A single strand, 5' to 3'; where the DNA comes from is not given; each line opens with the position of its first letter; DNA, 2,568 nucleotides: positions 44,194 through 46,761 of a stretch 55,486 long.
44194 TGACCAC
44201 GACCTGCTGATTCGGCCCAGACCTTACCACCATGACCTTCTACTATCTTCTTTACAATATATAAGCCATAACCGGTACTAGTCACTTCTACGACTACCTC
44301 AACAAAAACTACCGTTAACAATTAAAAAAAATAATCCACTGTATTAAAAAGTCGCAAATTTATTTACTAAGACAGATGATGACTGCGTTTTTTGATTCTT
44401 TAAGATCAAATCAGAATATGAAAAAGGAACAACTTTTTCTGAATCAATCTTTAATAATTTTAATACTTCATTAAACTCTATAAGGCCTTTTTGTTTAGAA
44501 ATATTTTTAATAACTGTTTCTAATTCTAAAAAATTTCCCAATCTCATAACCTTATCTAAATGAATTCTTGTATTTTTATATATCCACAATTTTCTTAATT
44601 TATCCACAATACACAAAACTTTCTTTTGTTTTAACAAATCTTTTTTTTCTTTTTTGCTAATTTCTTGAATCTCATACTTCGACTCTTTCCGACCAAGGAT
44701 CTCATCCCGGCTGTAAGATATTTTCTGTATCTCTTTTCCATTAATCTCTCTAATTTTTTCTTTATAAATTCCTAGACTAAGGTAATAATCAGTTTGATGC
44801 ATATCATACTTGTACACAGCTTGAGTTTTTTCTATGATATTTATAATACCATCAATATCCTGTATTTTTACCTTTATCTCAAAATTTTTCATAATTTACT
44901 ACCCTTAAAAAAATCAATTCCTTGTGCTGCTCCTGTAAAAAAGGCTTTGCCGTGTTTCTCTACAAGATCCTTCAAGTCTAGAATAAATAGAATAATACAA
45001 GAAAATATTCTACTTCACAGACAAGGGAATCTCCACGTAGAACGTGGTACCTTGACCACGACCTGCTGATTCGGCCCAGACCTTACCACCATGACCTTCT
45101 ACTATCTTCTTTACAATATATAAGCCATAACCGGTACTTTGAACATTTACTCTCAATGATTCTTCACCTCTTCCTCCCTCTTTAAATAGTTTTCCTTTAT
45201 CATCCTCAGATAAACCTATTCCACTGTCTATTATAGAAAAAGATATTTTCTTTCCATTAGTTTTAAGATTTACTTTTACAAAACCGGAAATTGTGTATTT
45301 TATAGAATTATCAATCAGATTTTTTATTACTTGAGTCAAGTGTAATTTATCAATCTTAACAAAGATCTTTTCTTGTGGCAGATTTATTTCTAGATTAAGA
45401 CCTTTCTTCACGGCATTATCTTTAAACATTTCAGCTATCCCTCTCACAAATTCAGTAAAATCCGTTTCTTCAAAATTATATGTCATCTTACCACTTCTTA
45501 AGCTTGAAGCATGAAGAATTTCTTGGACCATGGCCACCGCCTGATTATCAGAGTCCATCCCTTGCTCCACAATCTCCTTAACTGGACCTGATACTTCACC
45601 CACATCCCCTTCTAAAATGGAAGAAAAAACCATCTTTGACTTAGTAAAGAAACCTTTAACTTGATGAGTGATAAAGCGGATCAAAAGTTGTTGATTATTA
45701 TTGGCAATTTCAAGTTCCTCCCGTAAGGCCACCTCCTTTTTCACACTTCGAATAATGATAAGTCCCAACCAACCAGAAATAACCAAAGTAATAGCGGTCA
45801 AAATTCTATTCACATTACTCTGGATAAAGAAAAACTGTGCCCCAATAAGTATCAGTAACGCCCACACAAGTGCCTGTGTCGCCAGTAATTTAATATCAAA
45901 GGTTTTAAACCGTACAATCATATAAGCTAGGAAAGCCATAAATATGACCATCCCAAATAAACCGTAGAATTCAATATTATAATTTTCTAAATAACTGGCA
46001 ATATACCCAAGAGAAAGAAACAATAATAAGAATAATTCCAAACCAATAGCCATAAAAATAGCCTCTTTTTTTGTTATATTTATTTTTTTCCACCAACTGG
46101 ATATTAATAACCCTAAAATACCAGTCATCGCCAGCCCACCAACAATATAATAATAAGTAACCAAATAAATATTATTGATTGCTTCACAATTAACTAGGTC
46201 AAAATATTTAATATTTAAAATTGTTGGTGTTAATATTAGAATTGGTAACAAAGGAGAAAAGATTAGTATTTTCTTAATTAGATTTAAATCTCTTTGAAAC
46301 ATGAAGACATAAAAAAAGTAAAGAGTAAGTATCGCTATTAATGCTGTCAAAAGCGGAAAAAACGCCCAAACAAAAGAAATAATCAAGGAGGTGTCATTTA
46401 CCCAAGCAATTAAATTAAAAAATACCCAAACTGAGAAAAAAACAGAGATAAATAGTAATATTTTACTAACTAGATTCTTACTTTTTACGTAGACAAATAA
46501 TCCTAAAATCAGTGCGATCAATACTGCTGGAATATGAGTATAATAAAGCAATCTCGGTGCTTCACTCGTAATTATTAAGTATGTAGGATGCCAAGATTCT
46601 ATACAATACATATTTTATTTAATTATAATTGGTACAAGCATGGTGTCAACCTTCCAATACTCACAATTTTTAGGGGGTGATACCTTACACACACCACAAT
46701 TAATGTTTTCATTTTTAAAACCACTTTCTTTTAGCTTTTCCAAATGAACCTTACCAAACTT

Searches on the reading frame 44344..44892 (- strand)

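Call 96: search_protein_families(library=pfam, proteins=[window:44344-44892:-], max_evalue=0.001)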
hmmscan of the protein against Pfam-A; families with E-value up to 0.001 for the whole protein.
window:44344-44892:- (182 aa): 1 family
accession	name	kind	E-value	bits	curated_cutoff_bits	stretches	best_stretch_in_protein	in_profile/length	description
PF01928.26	CYTH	-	2.2e-06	28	23.2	1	1-156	1-176/179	CYTH domain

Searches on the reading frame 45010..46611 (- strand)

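Call 96: search_protein_families(library=pfam, proteins=[window:45010-46611:-], max_evalue=0.001)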
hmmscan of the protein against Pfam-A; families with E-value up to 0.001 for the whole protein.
window:45010-46611:- (533 aa): 1 family
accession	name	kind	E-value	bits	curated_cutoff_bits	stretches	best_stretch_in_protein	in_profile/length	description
PF02518.31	HATPase_c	-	5.9e-24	85.1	26.4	1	421-531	2-110/111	Histidine kinase-, DNA gyrase B-, and HSP90-like ATPase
